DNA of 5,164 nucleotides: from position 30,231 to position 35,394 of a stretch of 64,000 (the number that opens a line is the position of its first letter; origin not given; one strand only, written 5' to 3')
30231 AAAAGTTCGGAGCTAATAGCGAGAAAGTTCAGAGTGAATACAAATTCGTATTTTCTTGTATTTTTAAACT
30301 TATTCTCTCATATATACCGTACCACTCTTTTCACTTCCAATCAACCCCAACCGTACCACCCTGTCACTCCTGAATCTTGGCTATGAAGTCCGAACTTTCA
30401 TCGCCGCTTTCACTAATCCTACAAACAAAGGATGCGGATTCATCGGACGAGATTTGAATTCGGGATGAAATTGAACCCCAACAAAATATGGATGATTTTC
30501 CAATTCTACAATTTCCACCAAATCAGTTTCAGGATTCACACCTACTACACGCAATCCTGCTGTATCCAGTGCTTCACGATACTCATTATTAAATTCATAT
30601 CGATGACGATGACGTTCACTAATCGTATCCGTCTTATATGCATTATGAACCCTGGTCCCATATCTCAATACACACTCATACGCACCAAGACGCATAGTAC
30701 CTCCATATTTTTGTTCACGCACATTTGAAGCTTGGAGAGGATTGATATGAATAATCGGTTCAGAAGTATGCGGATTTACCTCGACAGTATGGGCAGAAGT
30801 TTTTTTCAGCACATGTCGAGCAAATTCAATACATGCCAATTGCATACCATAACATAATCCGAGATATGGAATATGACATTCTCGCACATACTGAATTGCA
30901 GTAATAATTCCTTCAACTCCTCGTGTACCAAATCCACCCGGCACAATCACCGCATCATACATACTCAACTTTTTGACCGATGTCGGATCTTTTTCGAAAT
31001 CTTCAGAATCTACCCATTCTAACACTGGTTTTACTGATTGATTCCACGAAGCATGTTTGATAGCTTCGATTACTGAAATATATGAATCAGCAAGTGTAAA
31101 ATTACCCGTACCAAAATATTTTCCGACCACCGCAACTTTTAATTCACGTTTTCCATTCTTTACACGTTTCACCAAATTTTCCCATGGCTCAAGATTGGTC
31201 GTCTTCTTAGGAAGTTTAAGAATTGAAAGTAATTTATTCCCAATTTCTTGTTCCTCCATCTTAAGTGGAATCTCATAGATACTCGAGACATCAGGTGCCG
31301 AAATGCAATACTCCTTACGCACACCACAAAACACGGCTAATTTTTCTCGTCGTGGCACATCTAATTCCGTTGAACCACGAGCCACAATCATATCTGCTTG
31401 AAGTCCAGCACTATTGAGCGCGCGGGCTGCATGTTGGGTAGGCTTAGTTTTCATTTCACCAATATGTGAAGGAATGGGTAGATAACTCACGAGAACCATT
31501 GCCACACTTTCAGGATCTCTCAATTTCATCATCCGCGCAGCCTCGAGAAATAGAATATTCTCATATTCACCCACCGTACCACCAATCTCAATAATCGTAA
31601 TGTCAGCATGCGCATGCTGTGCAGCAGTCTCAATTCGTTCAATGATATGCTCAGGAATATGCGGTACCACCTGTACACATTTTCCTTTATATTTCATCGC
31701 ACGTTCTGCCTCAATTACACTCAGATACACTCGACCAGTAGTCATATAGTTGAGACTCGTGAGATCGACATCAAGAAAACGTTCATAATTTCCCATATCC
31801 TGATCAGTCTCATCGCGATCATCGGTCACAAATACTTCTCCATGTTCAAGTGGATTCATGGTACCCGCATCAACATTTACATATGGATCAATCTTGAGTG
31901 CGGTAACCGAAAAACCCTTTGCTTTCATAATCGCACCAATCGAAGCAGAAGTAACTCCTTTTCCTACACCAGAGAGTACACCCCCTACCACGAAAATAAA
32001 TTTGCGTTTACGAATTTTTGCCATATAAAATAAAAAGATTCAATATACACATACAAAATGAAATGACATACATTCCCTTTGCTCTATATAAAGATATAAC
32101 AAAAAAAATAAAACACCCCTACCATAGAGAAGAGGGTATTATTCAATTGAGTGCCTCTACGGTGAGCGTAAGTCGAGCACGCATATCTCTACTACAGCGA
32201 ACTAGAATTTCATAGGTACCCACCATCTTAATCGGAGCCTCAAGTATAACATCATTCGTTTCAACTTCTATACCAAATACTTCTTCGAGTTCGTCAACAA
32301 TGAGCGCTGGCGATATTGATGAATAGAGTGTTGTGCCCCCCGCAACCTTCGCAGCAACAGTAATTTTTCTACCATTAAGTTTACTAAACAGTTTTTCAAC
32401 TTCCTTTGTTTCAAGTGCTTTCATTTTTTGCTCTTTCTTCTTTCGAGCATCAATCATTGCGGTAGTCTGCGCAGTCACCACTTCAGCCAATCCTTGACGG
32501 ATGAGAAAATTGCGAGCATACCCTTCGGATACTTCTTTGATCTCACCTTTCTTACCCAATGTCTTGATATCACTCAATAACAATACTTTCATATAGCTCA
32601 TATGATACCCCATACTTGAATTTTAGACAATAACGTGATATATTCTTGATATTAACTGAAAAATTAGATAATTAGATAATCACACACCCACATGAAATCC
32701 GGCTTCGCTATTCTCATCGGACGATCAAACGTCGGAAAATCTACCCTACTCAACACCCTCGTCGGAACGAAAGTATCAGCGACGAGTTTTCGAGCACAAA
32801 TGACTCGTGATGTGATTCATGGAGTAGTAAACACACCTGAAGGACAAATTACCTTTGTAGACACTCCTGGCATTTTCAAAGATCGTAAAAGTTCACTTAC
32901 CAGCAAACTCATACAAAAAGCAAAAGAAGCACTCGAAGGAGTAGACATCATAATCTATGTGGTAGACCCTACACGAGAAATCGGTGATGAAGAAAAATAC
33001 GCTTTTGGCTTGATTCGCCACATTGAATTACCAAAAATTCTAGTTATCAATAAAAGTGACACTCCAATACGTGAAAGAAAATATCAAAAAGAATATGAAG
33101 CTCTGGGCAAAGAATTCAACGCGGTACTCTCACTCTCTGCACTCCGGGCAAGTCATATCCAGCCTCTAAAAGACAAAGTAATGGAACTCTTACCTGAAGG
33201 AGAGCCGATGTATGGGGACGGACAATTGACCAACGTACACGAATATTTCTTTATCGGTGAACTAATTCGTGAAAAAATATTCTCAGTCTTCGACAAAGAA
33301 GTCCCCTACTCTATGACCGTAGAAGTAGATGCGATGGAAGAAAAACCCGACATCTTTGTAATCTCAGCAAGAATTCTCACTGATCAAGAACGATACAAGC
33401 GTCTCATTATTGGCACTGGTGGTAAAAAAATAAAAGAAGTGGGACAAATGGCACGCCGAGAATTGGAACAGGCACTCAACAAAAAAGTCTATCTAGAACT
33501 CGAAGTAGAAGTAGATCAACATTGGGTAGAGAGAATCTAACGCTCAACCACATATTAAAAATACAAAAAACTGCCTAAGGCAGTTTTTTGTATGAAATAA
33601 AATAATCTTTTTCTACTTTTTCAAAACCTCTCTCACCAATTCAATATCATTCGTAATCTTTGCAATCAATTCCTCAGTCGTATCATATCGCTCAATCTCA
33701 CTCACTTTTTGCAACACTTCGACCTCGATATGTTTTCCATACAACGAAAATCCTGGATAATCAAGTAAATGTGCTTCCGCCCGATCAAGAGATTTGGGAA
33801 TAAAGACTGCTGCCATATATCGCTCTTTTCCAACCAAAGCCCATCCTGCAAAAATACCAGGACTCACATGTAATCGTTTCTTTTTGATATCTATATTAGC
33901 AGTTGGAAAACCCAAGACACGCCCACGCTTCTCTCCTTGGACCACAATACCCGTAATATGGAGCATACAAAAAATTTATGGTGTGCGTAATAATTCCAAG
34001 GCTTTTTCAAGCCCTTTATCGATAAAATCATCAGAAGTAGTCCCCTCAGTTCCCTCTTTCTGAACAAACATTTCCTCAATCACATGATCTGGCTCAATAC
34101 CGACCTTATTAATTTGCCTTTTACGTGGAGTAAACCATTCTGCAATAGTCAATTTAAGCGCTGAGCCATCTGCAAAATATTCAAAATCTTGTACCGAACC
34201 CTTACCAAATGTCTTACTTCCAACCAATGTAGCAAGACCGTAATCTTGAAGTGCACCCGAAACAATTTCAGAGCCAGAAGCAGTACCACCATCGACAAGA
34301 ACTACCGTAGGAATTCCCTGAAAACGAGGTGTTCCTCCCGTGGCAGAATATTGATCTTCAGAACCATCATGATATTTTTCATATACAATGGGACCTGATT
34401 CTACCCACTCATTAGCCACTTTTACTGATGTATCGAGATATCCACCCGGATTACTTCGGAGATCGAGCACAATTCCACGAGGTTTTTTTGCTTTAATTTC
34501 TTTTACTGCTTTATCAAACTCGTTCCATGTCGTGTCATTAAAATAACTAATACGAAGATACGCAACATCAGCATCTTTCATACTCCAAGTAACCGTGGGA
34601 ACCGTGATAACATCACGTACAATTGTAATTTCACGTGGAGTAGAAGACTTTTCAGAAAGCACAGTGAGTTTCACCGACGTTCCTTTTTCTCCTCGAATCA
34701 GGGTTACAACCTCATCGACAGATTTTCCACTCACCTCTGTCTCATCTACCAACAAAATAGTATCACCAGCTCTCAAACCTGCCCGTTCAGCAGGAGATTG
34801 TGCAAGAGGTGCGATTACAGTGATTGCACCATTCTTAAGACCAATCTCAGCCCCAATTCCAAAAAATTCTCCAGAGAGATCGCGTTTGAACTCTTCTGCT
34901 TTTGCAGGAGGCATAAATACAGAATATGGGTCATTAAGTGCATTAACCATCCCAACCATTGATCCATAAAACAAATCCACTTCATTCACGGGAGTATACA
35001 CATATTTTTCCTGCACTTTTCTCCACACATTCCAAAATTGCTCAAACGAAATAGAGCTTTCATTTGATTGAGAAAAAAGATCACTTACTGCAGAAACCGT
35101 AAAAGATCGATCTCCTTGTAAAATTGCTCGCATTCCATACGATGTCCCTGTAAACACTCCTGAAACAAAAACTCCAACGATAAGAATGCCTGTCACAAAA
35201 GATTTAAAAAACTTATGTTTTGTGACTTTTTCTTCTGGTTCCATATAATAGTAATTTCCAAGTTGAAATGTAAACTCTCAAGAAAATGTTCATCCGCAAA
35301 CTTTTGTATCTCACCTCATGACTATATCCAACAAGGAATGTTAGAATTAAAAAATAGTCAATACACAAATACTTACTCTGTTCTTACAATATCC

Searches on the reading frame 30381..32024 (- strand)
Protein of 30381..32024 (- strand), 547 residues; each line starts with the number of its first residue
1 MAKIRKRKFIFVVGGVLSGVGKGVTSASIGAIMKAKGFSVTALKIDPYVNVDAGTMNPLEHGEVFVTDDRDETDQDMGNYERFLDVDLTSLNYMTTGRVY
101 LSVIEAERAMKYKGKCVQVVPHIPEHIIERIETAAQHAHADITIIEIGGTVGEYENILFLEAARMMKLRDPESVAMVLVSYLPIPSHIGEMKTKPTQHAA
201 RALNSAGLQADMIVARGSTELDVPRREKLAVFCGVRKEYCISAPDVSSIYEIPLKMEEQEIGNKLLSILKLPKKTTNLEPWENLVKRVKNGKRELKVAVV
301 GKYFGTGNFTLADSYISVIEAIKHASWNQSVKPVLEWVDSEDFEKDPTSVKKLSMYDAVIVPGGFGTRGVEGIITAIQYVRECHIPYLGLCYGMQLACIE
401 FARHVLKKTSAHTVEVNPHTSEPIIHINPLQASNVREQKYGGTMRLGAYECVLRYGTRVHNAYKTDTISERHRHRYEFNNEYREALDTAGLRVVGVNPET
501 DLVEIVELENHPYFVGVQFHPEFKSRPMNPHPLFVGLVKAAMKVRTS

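Call 45: search_protein_families(library=pfam, proteins=[window:30381-32024:-], max_evalue=0.00001)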
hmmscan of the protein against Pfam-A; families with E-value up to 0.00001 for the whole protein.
window:30381-32024:- (547 aa): 3 families
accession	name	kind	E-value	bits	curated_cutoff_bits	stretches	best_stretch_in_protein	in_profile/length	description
PF06418.20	CTP_synth_N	-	1.6e-102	342.9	26.1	1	8-271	1-265/265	CTP synthase N-terminus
PF00117.34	GATase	-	4.6e-38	131.2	22.8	1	311-539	2-189/190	Glutamine amidotransferase class-I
PF07722.19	Peptidase_C26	-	1.1e-06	29.1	20.5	1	378-522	99-219/219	Peptidase C26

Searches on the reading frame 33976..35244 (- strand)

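Call 44: search_protein_families(library=pfam, proteins=[window:33976-35244:-], max_evalue=0.00001)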
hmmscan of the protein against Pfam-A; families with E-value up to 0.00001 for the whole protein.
window:33976-35244:- (422 aa): 5 families
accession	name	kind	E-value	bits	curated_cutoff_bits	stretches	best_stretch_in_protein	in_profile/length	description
PF03572.23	Peptidase_S41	-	1.4e-51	174.8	24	1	226-388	1-164/165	Peptidase family S41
PF17820.7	PDZ_6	-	3.3e-11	43.2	27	1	145-195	4-52/54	PDZ domain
PF00595.29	PDZ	-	3.7e-10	40.5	23.2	1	120-196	5-81/81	PDZ domain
PF22694.1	CtpB_N-like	-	8.5e-09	36.2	27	1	33-111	6-81/85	Activating protease CtpB N-terminal domain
PF13180.12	PDZ_2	-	1.8e-07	31.8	27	1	130-197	3-69/80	PDZ domain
